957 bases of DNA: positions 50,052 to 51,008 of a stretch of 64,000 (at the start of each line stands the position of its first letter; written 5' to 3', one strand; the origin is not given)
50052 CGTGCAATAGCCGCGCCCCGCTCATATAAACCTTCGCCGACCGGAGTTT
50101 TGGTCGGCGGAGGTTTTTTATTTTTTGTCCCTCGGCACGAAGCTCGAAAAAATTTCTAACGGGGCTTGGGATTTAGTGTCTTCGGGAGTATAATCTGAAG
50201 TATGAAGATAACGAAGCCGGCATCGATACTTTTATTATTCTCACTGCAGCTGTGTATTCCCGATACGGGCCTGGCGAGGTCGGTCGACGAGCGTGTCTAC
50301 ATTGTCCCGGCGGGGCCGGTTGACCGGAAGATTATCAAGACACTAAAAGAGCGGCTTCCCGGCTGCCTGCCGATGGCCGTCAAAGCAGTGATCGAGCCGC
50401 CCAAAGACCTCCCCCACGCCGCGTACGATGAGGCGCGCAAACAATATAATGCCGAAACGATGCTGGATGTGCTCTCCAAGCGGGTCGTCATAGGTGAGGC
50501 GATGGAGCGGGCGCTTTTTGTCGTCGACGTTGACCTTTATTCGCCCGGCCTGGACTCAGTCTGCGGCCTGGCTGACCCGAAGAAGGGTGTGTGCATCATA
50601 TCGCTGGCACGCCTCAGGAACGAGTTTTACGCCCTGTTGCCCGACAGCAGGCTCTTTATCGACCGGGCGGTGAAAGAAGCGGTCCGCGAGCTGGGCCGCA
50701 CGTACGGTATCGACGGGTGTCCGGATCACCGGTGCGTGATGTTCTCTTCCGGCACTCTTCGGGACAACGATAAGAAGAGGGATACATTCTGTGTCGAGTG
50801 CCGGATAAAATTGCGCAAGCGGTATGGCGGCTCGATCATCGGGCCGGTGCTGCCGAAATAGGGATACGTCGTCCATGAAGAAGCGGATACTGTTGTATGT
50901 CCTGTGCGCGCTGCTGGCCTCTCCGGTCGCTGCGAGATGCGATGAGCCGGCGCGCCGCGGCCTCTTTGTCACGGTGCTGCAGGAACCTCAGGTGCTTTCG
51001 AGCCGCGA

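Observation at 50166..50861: Archaemetzincin homolog with all three zinc-ligating histidines lost (RELGR...D), C4 zinc ribbon retained, expressed from a leaderless conserved promoter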

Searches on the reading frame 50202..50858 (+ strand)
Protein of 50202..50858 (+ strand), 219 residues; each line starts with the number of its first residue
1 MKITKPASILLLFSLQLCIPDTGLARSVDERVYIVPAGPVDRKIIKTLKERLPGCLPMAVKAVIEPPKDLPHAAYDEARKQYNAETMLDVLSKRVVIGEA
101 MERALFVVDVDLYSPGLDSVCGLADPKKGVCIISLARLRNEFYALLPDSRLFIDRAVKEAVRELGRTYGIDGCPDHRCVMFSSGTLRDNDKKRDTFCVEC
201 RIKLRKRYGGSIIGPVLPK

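Call 3: search_protein_families(library=pfam, proteins=[window:50202-50858:+], max_evalue=10)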
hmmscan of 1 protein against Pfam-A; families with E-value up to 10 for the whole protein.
window:50202-50858:+ (219 aa): 1 family
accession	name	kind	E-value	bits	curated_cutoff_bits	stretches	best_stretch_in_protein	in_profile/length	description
PF07998.17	Peptidase_M54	-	5.5e-20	72.6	24.4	1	72-206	58-194/194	Peptidase family M54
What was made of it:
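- On Archaemetzincin family (Pfam PF07998 Peptidase_M54; NCBIfam NF033823): PF07998: 72.6 bits against 24.4 (call 3).
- Checked: Family: Pfam PF07998 Peptidase_M54, E=5.5e-20, 72.6 bits against a cutoff of 24.4 (call 3).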

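Call 4: search_protein_families(library=ncbifam, proteins=[window:50202-50858:+], max_evalue=10)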
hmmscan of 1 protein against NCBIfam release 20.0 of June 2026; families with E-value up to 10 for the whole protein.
window:50202-50858:+ (219 aa): 3 families
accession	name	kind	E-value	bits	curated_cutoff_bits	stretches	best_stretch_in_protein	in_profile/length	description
NF033823.0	archmetzin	subfamily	2.1e-43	148.2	145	1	31-204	1-170/170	archaemetzincin family Zn-dependent metalloprotease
NF033824.1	Myxo_non_zincin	equivalog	2.7e-20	72.8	250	1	33-206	6-171/174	non-proteolytic archaemetzincin-like protein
NF047398.1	AAA_KGGVGR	domain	0.15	12.4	90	1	102-129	31-60/190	KGGVGR-motif variant AAA ATPase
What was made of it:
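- On Archaemetzincin family (Pfam PF07998 Peptidase_M54; NCBIfam NF033823): NF033823: 148.2 bits against 145, only just above the cutoff (call 4).
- On CarG / Myxo_non_zincin (NF033824): 72.8 bits against a cutoff of 250 (call 4).
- Checked: NCBIfam archmetzin scores 148.2 against a cutoff of 145 (call 4).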

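Call 5: search_solved_structures(query=window:50202-50858:+, max_evalue=10, show_alignments=3)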
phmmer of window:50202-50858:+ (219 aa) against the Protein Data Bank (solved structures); distinct sequences matched with E-value up to 10: 5.
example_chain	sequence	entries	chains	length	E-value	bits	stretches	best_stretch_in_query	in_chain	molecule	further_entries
3lmc_A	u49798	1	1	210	2.6e-23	86.1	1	101-205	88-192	Peptidase, zinc-dependent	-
2x7m_A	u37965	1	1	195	5.7e-22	81.7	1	67-206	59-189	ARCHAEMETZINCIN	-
4axq_A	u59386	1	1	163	1.4e-15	60.8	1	31-205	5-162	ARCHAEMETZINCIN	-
3zvs_A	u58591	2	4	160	1.7e-15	60.6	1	32-205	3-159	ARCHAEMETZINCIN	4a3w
7ctv_A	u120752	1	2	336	0.32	13.9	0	48-105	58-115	Leucine-rich repeat receptor-like serine/threonine/tyrosine-protein kinase SOBIR1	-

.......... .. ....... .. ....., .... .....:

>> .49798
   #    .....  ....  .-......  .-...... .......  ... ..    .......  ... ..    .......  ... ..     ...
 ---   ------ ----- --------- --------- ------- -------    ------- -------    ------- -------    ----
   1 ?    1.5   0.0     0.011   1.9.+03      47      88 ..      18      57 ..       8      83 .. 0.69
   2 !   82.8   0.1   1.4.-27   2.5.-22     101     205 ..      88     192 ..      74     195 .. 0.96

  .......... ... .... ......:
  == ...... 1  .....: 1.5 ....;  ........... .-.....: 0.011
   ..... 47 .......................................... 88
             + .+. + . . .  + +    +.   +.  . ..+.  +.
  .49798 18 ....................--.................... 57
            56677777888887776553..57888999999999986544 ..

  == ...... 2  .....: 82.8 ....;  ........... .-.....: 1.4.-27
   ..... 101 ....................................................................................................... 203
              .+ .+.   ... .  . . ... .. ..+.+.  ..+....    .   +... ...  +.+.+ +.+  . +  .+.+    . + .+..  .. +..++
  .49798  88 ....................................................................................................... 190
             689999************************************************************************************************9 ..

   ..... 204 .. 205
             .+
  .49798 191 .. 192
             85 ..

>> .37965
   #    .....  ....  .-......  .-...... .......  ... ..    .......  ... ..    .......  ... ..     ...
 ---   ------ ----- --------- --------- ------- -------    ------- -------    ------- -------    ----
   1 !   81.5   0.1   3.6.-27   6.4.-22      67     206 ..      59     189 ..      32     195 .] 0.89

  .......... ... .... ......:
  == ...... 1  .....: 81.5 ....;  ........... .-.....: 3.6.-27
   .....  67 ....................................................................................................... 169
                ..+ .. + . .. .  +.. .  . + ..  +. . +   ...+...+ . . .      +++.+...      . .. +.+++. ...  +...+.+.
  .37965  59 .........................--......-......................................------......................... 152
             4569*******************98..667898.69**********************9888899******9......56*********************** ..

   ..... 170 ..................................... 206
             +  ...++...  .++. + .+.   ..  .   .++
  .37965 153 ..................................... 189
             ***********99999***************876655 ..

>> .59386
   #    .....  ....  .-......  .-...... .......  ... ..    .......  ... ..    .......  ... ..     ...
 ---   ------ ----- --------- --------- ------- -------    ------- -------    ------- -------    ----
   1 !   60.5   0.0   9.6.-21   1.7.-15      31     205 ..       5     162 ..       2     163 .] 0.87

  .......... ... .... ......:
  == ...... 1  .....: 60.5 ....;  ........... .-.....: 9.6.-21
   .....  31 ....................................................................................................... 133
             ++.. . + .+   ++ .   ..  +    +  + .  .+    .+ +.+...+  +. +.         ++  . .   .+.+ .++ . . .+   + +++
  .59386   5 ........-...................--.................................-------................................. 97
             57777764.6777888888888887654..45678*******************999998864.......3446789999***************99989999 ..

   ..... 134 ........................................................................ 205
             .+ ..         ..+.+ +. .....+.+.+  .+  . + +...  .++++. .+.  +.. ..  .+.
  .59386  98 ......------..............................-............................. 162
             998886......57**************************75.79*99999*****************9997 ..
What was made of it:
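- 50685..50720 (+): Degenerate zinc-binding motif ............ in place of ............: R162, E163, R166, G169, D171, G172, C173. PDB alignments in call 5.
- On Archaemetzincin family: E163 and G169 align with the family Glu and Gly (call 5).
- On CarG / Myxo_non_zincin (NF033824): The pattern here is the opposite: Glu kept, His lost (call 5).
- Checked: PDB archaemetzincins 3lmc, 2x7m, 4axq and 3zvs match at E=2.6e-23 to 1.7e-15 (call 5). Motif: in all three ungapped PDB alignments, query '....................' lies on '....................' (call 5).
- Family and fold: calls 3, 4 and 5. Ligand loss: ungapped alignments (call 5). Three PDB alignments are ungapped across the motif (call 5).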

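Call 6: find_homologous_proteins(query=window:50202-50858:+, max_evalue=0.001)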
Query window:50202-50858:+ (219 aa): 19 proteins with E <= 0.001 among 314 candidates.
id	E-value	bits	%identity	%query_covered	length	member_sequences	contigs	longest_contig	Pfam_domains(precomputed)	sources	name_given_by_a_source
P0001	5.3e-128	443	91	100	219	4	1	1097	PF07998.18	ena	-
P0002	1.9e-115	402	85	100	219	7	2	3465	PF07998.18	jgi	jgi:archaemetzincin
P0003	3.4e-92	326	70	97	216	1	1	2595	PF07998.18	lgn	-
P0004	1.4e-70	255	54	97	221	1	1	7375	PF07998.18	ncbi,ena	-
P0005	1.3e-68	249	57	89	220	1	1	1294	PF07998.18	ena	-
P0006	3.3e-68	248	55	96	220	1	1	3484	PF07998.18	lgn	-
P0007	3.0e-67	244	54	95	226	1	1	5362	PF07998.18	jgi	-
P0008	3.4e-58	215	48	96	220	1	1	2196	PF07998.18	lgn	-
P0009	4.3e-57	211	46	97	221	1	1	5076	PF07998.18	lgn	-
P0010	6.4e-57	211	53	84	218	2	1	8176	PF07998.18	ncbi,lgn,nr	ncbi:MAG: archaemetzincin family Zn-dependent metalloprotease [Candidatus Omnitrophica bacterium]|nr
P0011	2.4e-56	209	50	86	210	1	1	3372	PF07998.18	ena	-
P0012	7.1e-56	207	49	92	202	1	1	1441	PF07998.18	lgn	-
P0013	3.2e-54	202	51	86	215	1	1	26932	PF07998.18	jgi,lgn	-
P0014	9.8e-53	197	46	99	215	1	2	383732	PF07998.18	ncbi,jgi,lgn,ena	-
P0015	6.2e-46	175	42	94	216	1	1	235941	PF07998.18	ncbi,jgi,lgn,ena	ncbi:MAG: archaemetzincin family Zn-dependent metalloprotease [Candidatus Omnitrophota bacterium]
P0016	4.3e-36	143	42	92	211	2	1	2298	PF07998.18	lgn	-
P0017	8.5e-33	132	41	80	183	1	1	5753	PF07998.18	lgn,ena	-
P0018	4.3e-26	110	39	81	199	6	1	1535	PF07998.18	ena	-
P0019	2.7e-15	75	40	62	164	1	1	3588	PF07998.18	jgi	jgi:archaemetzincin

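Call 11: find_encoding_contigs(protein=P0001, flank=5000, max_places=3)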
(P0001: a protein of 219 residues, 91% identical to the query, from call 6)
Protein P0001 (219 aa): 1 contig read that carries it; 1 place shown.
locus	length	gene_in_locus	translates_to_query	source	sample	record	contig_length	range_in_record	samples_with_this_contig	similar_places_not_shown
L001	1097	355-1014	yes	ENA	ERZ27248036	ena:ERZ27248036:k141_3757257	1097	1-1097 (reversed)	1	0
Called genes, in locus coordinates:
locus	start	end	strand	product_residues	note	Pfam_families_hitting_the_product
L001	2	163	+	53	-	?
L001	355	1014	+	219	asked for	PF07998:Peptidase_M54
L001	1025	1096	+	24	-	?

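Call 12: find_encoding_contigs(protein=P0002, flank=5000, max_places=3)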
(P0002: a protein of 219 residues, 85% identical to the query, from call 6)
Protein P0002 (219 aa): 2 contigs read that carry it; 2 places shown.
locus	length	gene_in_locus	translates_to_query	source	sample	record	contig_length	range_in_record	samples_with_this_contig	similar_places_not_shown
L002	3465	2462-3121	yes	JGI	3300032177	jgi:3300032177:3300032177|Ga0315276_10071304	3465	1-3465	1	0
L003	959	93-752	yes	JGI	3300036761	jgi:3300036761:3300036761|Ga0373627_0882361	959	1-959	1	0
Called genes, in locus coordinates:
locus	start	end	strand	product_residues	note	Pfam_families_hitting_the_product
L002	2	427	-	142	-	?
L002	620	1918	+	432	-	PF00009:GTP_EFTU (weak), PF01926:MMR_HSR1, PF02421:FeoB_N, PF04548:AIG1 (weak), PF00009:GTP_EFTU, PF01926:MMR_HSR1, PF02421:FeoB_N (weak), PF14714:KH_dom-like, +5 more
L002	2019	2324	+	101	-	-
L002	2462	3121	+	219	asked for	PF07998:Peptidase_M54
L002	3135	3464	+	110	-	?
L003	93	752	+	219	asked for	PF07998:Peptidase_M54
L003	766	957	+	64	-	?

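Call 13: find_encoding_contigs(protein=P0003, flank=5000, max_places=3)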
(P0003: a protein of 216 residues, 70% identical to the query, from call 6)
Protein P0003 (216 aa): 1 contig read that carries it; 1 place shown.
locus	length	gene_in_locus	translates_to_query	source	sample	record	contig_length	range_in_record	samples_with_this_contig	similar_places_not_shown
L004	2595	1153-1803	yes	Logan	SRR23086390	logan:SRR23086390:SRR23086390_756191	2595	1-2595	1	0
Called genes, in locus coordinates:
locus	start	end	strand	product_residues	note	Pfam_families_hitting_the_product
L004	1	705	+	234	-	?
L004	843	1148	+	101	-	-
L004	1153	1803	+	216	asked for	PF07998:Peptidase_M54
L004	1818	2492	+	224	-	PF01863:YgjP-like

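Call 17: search_protein_representatives(alignment_id=A1)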
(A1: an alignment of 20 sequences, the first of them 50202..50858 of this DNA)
Query: 20 sequences, 216 profile positions. Proteins with E-value up to 0.001 (for the whole library): 7673; up to 1e-10: 4419; up to 1e-30: 1083. The best 150 are listed.
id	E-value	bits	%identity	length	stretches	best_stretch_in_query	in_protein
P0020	1.9e-83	295.4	-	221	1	2-215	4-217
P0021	2.0e-77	275.7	-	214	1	7-213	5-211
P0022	7.6e-72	257.5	-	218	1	6-215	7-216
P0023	9.2e-69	247.4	-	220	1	1-214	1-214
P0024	5.8e-65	235.0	-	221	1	6-207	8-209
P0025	9.6e-65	234.2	-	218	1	5-214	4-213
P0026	1.2e-64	234.0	-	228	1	8-214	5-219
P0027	1.5e-63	230.3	-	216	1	7-213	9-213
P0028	2.2e-63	229.8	-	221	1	5-213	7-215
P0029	3.0e-63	229.4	-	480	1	5-208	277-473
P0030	1.4e-62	227.2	-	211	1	9-207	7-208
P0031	1.9e-62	226.7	-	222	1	3-208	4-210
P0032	1.6e-61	223.8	-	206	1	2-215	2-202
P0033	5.2e-60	218.8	-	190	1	26-202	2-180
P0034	6.3e-60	218.5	-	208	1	20-205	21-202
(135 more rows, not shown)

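Call 20: find_encoding_contigs(protein=P0014, flank=6000, max_places=1)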
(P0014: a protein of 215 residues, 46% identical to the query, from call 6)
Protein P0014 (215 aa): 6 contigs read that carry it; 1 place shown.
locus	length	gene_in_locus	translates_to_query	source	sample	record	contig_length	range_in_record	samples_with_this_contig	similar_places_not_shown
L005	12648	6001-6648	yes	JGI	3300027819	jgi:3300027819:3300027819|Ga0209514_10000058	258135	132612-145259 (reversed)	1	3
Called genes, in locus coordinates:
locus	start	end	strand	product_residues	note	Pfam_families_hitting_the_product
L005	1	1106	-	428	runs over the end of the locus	PF16241:DUF4900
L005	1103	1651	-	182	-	-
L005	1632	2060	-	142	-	-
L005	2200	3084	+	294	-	PF13485:Peptidase_MA_2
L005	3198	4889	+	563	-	PF00072:Response_reg, PF13185:GAF_2, PF01590:GAF, PF13492:GAF_3, PF00512:HisKA, PF02518:HATPase_c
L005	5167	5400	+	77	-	PF01253:SUI1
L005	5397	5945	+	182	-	PF00881:Nitroreductase, PF14512:TM1586_NiRdase (weak), PF00881:Nitroreductase, PF14512:TM1586_NiRdase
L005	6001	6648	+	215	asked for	PF07998:Peptidase_M54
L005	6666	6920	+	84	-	PF01713:Smr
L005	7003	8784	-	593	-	PF04773:FecR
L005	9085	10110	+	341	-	PF00356:LacI, PF00532:Peripla_BP_1, PF13407:Peripla_BP_4, PF13377:Peripla_BP_3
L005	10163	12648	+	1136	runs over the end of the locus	PF17957:Big_7, PF03198:Glyco_hydro_72 (faint), PF02836:Glyco_hydro_2_C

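Call 21: find_encoding_contigs(protein=P0015, flank=6000, max_places=1)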
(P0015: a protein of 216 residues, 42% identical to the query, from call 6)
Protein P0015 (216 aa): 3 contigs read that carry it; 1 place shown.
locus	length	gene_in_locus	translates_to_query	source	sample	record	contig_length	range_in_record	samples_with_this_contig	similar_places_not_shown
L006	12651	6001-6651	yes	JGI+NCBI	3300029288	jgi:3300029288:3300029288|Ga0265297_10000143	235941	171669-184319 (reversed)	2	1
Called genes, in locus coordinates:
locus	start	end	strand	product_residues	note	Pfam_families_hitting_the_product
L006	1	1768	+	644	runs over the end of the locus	PF00005:ABC_tran, PF02463:SMC_N (faint), PF13476:AAA_23 (faint), PF01926:MMR_HSR1 (faint), PF13304:AAA_21 (faint), PF12848:ABC_tran_Xtn, PF00005:ABC_tran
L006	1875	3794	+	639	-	PF13248:Zn_ribbon_3 (weak), PF10101:DUF2339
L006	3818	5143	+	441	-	PF00754:F5_F8_type_C (faint), PF13163:DUF3999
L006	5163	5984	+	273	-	PF00037:Fer4 (weak), PF12797:Fer4_2 (faint), PF12837:Fer4_6 (faint), PF13237:Fer4_10 (weak), PF12838:Fer4_7, PF13187:Fer4_9, PF13484:Fer4_16 (faint), PF00881:Nitroreductase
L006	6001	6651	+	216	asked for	PF07998:Peptidase_M54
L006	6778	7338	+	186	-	-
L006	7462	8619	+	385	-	PF17200:sCache_2, PF08269:dCache_2, PF17201:Cache_3-Cache_2 (faint), PF17200:sCache_2, PF08269:dCache_2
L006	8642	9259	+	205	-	PF06736:TMEM175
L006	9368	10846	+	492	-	PF00672:HAMP (weak), PF13487:HD_5, PF01966:HD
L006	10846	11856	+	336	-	PF04389:Peptidase_M28, PF01546:Peptidase_M20 (weak)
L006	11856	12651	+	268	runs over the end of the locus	PF12146:Hydrolase_4, PF00561:Abhydrolase_1, PF12697:Abhydrolase_6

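Call 22: find_encoding_contigs(protein=P0004, flank=6000, max_places=1)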
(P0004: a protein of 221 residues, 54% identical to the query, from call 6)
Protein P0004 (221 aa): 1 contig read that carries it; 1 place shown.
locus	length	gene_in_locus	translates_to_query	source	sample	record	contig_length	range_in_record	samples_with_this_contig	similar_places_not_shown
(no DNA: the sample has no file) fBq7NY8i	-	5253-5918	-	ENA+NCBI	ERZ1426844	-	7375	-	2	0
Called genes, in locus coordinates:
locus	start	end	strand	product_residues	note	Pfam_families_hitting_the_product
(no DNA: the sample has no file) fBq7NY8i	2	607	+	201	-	?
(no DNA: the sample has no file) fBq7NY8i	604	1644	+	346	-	PF18306:LDcluster4, PF03641:Lysine_decarbox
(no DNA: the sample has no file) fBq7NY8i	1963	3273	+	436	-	PF09925:DUF2157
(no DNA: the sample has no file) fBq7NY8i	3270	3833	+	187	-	PF14345:GDYXXLXY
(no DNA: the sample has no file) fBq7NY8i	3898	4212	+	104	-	-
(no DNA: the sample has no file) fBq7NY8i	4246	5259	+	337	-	-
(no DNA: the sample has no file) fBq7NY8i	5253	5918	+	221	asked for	PF07998:Peptidase_M54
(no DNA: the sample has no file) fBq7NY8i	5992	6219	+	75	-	-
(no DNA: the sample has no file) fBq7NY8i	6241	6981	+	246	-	PF00112:Peptidase_C1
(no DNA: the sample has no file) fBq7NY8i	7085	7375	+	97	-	?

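Call 23: find_encoding_contigs(protein=P0013, flank=6000, max_places=1)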
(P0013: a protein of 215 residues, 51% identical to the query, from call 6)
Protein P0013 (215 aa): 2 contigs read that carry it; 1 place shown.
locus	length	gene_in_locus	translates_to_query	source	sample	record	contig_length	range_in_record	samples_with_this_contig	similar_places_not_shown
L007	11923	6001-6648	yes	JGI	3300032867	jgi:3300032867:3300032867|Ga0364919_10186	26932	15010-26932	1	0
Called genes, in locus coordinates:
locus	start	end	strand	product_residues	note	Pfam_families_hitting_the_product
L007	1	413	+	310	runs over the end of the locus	-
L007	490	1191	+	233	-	-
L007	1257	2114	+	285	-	PF01145:Band_7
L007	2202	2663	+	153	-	-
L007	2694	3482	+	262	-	PF12773:DZR (weak)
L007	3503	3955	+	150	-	-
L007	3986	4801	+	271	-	PF09865:DUF2092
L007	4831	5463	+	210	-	-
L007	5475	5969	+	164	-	-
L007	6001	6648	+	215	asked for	PF07998:Peptidase_M54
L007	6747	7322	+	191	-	PF01909:NTP_transf_2, PF18765:Polbeta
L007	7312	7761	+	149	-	-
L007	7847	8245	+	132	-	PF00293:NUDIX, PF14815:NUDIX_4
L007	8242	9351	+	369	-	PF09848:SLFN-g3_helicase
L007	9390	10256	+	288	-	PF09848:SLFN-g3_helicase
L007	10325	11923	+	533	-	?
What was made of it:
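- Tried and rejected: Contexts of more distant relatives (L005, L006, L007 and the P0004 contig) share no neighbours, apart from a nitroreductase upstream in two of them (calls 20-23).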

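Call 28: search_protein_families(library=ncbifam, alignment_id=A3, max_evalue=0.001)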
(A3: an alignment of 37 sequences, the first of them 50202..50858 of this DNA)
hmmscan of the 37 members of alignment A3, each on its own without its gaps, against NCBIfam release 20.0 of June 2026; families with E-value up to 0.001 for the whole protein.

A. member 1, window:50202-50858:+ (219 aa): 2 families
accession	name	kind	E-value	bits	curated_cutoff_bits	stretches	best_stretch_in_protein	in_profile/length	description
NF033823.0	archmetzin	subfamily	2.1e-43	148.2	145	1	31-204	1-170/170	archaemetzincin family Zn-dependent metalloprotease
NF033824.1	Myxo_non_zincin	equivalog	2.7e-20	72.8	250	1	33-206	6-171/174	non-proteolytic archaemetzincin-like protein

B. families by the number of members that match (of 37 scanned): 3 families
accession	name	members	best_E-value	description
NF033823.0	archmetzin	37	1.5e-58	archaemetzincin family Zn-dependent metalloprotease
NF033824.1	Myxo_non_zincin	37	3.1e-31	non-proteolytic archaemetzincin-like protein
NF041905.1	MXAN_2677_2678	2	0.00075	myxosortase-dependent metalloprotease, MXAN_2677/MXAN_2678 family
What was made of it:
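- On CarG / Myxo_non_zincin (NF033824): The best E-value among 37 clade members is 3e-31, far below what the cutoff requires (call 28).
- Closest known: CarG of Myxococcus xanthus. Different: It scores 72.8 bits against the NF033824 cutoff of 250 (call 4), and none of 37 clade members reaches that cutoff (best E=3e-31; call 28).
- Tried and rejected: Rejected: 72.8 bits against a cutoff of 250 (calls 4, 28).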
